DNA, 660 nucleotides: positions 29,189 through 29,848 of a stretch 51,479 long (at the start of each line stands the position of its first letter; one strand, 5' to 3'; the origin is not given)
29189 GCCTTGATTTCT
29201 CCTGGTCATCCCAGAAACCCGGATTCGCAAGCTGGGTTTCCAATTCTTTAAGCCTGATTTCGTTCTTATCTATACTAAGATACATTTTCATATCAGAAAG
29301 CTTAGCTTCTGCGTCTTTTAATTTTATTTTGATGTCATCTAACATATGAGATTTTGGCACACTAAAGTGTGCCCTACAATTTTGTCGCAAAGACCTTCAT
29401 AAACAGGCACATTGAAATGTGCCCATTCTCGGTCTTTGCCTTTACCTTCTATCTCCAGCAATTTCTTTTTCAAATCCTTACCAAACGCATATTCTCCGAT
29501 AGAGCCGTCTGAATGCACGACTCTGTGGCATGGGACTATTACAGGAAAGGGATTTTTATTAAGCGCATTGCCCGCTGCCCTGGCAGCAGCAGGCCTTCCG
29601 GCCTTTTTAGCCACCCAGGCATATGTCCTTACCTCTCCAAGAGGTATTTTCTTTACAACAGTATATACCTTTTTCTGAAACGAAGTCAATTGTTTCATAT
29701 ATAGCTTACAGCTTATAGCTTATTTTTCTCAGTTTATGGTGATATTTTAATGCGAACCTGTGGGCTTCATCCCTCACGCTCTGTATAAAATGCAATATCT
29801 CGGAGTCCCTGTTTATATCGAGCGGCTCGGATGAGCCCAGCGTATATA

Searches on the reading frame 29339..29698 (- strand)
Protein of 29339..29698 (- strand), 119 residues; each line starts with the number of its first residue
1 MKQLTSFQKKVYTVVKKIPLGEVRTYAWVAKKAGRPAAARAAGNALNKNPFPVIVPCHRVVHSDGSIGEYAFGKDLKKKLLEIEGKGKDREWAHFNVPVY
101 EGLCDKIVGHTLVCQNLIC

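Call 5: search_protein_families(library=pfam, proteins=[window:29339-29698:-], max_evalue=0.001)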
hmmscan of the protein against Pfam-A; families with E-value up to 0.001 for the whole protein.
window:29339-29698:- (119 aa): 1 family
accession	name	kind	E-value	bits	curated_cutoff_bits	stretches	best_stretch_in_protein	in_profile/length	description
PF01035.26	DNA_binding_1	-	1.5e-32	111.7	27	1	6-85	1-80/81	6-O-methylguanine DNA methyltransferase, DNA binding domain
